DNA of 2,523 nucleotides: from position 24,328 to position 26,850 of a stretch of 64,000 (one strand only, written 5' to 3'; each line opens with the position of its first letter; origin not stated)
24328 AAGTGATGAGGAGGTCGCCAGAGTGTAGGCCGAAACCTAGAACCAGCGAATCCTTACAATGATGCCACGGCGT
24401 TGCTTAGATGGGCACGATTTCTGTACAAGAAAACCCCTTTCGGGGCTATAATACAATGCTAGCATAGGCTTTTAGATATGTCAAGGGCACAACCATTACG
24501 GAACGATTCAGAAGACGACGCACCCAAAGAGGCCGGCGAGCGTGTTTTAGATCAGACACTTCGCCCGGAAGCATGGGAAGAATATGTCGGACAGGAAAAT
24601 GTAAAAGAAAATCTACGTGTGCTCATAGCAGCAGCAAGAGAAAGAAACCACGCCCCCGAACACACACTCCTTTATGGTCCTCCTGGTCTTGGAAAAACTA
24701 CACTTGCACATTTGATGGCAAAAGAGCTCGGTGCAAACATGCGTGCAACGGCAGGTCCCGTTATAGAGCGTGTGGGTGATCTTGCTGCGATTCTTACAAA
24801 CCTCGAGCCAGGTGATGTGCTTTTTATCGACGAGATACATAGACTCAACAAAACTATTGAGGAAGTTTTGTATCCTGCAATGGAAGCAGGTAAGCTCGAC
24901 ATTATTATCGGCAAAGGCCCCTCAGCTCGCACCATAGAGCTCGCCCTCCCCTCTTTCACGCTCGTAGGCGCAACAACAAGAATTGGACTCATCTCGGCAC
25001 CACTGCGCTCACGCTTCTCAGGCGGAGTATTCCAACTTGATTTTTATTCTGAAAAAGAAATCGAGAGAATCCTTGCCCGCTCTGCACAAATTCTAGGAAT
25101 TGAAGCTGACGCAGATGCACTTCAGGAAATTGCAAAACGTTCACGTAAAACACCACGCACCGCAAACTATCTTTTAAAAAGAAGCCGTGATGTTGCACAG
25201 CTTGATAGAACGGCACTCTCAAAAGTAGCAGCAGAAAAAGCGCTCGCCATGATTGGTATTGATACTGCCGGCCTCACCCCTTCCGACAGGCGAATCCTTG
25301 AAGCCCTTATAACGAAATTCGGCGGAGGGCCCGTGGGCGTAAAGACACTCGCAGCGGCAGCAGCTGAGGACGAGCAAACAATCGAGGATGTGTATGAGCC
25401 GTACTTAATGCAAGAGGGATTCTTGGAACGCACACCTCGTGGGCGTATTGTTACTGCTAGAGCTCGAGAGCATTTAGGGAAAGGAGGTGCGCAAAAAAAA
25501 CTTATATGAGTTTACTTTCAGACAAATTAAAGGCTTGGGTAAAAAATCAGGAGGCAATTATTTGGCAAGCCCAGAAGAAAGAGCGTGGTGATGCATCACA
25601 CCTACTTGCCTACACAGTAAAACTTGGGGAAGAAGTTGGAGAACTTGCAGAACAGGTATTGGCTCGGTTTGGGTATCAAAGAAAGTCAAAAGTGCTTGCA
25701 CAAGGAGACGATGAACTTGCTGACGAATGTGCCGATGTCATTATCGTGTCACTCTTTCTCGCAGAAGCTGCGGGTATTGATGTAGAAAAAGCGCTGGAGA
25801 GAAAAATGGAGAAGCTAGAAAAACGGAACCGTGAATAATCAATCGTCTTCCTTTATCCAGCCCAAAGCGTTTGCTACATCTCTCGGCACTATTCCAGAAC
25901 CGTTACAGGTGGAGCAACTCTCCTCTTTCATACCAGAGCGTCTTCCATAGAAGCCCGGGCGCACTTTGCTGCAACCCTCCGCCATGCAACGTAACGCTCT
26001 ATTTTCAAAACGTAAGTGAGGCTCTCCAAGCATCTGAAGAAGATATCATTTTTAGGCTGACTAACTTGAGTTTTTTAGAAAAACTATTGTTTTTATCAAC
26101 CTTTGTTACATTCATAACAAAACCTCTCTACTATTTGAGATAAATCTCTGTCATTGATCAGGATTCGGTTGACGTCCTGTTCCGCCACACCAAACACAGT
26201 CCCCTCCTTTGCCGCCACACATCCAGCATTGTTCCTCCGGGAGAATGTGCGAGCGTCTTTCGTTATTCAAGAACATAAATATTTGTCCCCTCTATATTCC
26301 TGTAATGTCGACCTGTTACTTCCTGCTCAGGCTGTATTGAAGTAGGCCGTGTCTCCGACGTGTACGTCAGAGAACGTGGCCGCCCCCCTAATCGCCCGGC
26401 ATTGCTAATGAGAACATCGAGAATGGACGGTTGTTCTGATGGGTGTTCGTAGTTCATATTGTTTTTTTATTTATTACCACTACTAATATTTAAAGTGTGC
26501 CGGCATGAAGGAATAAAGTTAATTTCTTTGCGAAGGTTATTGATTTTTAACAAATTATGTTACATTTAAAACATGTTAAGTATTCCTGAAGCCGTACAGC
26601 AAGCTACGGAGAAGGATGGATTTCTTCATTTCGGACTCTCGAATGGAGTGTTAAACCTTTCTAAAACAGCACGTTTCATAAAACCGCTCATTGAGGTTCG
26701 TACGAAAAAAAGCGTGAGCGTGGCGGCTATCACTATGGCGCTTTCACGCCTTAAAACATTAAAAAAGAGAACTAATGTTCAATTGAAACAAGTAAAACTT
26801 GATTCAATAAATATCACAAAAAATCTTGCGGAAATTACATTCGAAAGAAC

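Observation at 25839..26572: Unannotated GC-richer gap of about 0.7 kb encoding several small Cys-rich CxxCxGxG peptides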

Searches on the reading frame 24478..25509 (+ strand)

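Call 7: search_protein_families(library=pfam, proteins=[window:24478-25509:+], max_evalue=1)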
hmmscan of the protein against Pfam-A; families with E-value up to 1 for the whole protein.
window:24478-25509:+ (343 aa): 41 families (the best 25 are shown)
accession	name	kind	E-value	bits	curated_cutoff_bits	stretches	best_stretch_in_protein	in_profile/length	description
PF05496.18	RuvB_N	-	6.5e-73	244.2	27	1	28-181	1-154/159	Holliday junction DNA helicase RuvB P-loop domain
PF05491.19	RuvB_C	-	4.5e-25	87.8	24.7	1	264-333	2-71/72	RuvB C-terminal winged helix domain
PF17864.7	AAA_lid_4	-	3.4e-19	68.8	27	1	190-262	1-74/74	RuvB AAA lid domain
PF00004.35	AAA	-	4.4e-19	69.7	21.2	1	64-181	2-124/131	ATPase family associated with various cellular activities (AAA)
PF07728.20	AAA_5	-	3.4e-10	40.5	22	1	62-180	1-139/139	AAA domain (dynein-related subfamily)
PF06068.19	TIP49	-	1.1e-06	28.5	23.8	1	27-89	16-79/347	TIP49 P-loop domain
PF13191.12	AAA_16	-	3.1e-06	28.2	32.6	1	37-89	3-54/167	AAA ATPase domain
PF01078.27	Mg_chelatase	-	6.4e-06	26.1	20.3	1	35-84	4-46/207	Magnesium chelatase, subunit ChlI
PF13401.12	AAA_22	-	9.7e-05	23.1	27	1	61-85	6-30/130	AAA domain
PF13173.12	AAA_14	-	0.00029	21.3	27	1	63-144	5-95/129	AAA domain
PF00910.28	RNA_helicase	-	0.00047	21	21.5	1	64-126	2-64/105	RNA helicase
PF20030.5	bpMoxR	-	0.0036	16.9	27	1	32-87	10-58/205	MoxR domain in the MoxR-vWA-beta-propeller ternary systems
PF03215.21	Rad17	-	0.0041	17.5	23.8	1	59-96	46-81/186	Rad17 P-loop domain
PF05621.17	TniB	-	0.0048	16.8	22.4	1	28-83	5-58/189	Bacterial TniB protein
PF07726.17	AAA_3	-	0.0049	17.2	27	1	62-89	1-28/131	ATPase family associated with various cellular activities (AAA)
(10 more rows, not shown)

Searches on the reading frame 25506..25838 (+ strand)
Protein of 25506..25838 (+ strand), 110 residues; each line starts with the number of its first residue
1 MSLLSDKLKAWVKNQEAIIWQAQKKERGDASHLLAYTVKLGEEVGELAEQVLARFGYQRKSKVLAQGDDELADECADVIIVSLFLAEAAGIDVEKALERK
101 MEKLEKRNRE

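Call 7: search_protein_families(library=pfam, proteins=[window:25506-25838:+], max_evalue=1)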
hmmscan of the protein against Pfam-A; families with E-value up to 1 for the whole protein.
window:25506-25838:+ (110 aa): 4 families
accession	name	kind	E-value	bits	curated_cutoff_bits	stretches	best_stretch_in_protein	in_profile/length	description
PF03819.22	MazG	-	3.8e-10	40.3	22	1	36-108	6-70/74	MazG nucleotide pyrophosphohydrolase domain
PF12643.12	MazG-like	-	7e-08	33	27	1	65-106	28-68/85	MazG-like family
PF01503.22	PRA-PH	-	7.2e-05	23.6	21.3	1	28-98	28-80/86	Phosphoribosyl-ATP pyrophosphohydrolase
PF24410.1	wHTH-HSP90_Na-assoc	-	0.36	11.6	23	0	30-57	29-55/55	wHTH-Hsp90_Na associated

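Call 15: find_encoding_contigs(protein=window:25506-25838:+, flank=6000)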
Protein window:25506-25838:+ (110 aa): 1 contig read that carries it; 1 place shown.
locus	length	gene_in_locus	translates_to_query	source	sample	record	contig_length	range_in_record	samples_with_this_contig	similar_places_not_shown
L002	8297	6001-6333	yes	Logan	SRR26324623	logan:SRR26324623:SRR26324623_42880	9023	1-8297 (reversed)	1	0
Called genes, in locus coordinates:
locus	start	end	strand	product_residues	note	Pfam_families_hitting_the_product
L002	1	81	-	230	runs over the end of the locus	PF21694:DNA_pol3_delta_C (weak)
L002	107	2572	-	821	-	PF02739:5_3_exonuc_N, PF01367:5_3_exonuc, PF00476:DNA_pol_A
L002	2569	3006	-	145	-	PF02367:TsaE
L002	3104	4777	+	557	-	PF05157:MshEN (faint), PF00437:T2SSE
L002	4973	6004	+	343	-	PF06068:TIP49 (faint), PF01078:Mg_chelatase (faint), PF05496:RuvB_N, PF13191:AAA_16 (faint), PF00004:AAA, PF07728:AAA_5, PF17864:AAA_lid_4, PF05491:WHD_RuvB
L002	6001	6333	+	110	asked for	PF03819:MazG, PF12643:MazG-like (weak)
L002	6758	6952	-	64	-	-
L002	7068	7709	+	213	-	-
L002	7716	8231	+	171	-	PF02075:RuvC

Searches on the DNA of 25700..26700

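Call 5: search_rna_families(source=window, start=25700, end=26700, threshold=evalue, max_evalue=10)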
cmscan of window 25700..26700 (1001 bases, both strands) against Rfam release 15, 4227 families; matches with E-value up to 10: 3.
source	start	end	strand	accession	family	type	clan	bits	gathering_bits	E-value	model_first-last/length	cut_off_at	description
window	25703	25759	+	RF00221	SNORD43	Gene; snRNA; snoRNA; CD-box;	CL00059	16.7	45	2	1-64/64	no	Small nucleolar RNA SNORD43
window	26402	26439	+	RF00188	SNORD103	Gene; snRNA; snoRNA; CD-box;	-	15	45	8.3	42-77/83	no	Small nucleolar RNA SNORD103/SNORD85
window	26591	26635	-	RF01637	ceN47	Gene; snRNA; snoRNA; CD-box;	-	13.3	35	5.3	1-155/155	no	Nematode snoRNA ceN47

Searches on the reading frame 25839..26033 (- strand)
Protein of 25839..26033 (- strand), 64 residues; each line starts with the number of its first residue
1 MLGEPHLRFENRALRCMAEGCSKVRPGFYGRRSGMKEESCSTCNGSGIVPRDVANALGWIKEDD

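Call 7: search_protein_families(library=pfam, proteins=[window:25839-26033:-], max_evalue=1)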
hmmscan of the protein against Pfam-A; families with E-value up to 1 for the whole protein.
window:25839-26033:- (64 aa): 2 families
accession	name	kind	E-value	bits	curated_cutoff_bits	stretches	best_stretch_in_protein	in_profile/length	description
PF00684.25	DnaJ_CXXCXGXG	-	0.0089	16.7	32.7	1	30-58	8-36/65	DnaJ central domain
PF21002.2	TMEM106_N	-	0.012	16.6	24.5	1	32-57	49-74/91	Transmembrane protein 106 N-terminal region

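Call 12: find_encoding_contigs(protein=window:25839-26033:-, flank=5000)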
Protein window:25839-26033:- (64 aa): no gene with exactly this product is on record in the collection.

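Call 21: find_homologous_proteins(query=window:25839-26033:-, max_evalue=10)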
Query window:25839-26033:-: no candidate shares three 5-residue words with the query. No homologue found.

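Call 33: search_protein_families(library=ncbifam, proteins=[window:25839-26033:-], max_evalue=1)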
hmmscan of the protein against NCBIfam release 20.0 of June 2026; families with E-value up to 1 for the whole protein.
window:25839-26033:- (64 aa): 2 families
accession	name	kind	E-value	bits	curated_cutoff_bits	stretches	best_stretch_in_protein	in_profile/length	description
NF010872.0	PRK14279.1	equivalog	0.0061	15.7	556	1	29-52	182-205/394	molecular chaperone DnaJ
TIGR02349.1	DnaJ_bact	equivalog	0.04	13.3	377.2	1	30-61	153-184/354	molecular chaperone DnaJ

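Call 34: search_protein_families(library=phrogs, proteins=[window:25839-26033:-], max_evalue=1)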
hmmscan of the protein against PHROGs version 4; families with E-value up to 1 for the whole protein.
window:25839-26033:- (64 aa): 3 families
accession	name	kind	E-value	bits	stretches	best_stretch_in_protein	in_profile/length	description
phrog_11603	-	unknown function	0.044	15.2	0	38-53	51-66/67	-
phrog_6060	-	transcription regulation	0.084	13.8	1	36-51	36-51/61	anti-termination protein Q-like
phrog_11137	-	unknown function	0.14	13.1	1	23-49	3-29/54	-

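Call 36: search_solved_structures(query=window:25839-26033:-, max_evalue=10, show_alignments=3)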
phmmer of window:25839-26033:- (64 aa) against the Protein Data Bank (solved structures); distinct sequences matched with E-value up to 10: 4.
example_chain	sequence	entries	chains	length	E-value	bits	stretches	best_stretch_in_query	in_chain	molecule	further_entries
1exk_A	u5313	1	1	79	0.058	17.2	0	30-49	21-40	DNAJ PROTEIN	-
9gi8_A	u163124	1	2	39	0.62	14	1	34-57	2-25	Transmembrane protein 106B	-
6jzb_A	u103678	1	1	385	0.76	13.7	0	31-61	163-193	Chaperone protein DnaJ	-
1dj3_A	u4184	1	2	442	1.4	12.9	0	39-61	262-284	ADENYLOSUCCINATE SYNTHETASE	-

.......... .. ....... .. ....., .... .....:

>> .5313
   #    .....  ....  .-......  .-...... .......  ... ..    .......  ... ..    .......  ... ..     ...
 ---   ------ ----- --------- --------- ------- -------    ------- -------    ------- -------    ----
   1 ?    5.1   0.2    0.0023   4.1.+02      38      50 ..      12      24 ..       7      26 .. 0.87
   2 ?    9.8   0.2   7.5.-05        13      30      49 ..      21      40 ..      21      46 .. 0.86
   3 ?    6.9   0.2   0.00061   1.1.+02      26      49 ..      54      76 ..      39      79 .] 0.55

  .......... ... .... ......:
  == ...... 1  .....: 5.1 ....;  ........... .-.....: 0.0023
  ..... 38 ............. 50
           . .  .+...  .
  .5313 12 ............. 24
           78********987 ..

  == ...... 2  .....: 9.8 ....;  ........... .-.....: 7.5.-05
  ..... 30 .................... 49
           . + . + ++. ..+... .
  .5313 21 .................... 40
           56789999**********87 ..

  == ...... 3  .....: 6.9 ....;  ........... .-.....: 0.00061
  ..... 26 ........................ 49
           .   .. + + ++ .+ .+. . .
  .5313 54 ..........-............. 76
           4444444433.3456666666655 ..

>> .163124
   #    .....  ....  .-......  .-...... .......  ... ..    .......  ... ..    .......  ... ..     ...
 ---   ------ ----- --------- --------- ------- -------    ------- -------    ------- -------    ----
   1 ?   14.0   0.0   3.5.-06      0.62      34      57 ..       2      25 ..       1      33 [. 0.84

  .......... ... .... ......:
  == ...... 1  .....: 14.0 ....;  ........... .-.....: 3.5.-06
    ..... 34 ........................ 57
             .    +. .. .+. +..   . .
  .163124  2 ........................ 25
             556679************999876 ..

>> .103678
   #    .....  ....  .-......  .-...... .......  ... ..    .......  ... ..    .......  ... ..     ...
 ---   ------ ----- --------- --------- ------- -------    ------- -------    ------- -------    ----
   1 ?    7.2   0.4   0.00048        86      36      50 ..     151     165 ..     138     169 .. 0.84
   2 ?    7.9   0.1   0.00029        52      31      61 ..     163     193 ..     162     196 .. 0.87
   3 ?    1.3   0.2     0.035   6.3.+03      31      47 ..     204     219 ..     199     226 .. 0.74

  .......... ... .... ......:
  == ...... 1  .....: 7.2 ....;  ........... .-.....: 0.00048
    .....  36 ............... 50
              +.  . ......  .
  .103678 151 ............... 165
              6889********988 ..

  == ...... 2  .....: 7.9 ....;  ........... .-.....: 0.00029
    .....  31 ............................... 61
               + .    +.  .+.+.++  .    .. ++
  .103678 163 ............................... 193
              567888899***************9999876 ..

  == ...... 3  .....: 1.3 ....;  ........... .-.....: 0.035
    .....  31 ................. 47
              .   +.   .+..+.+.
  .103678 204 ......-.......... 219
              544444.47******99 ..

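Call 45: find_homologous_proteins(query=A5, max_evalue=10)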
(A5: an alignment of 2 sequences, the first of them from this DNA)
Query A5 (2 sequences): no candidate shares three 5-residue words with the query. No homologue found.

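Call 47: find_related_loci(query=A5, collection=viral_contigs, flank=4000)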
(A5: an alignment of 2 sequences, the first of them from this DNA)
Query A5 (64 aa) in viral_contigs; peptide patterns used: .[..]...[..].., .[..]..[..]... (x = any residue, [..] = any of these).
8 stretches matched a pattern, but none encodes a relative of the query by tblastn (E <= 1e-3).

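Call 60: predict_structure(protein=window:25839-26033:-)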
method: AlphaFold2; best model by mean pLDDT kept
length: 64 residues; sequences in the alignment: 1
mean_pLDDT: 52.6   pTM: 0.32
mean pLDDT of the five models: 52.6, 51.5, 47.2, 46.1, 42.4
residues with pLDDT >= 90: 0; 70-90: 0; 50-70: 41; < 50: 23
segments of 3 or more residues with pLDDT < 50: 1-9, 28-38
pLDDT, mean of each block of 10 residues (from residue 1): 43 60 51 47 54 61 50
secondary structure, 60 per line:
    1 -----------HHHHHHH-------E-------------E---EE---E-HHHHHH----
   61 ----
elements in order: H12-18 H51-56

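Call 77: search_protein_families(library=padloc, proteins=[window:25839-26033:-], max_evalue=1)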
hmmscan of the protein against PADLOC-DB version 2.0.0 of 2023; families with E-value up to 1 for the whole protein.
window:25839-26033:- (64 aa): 0 families
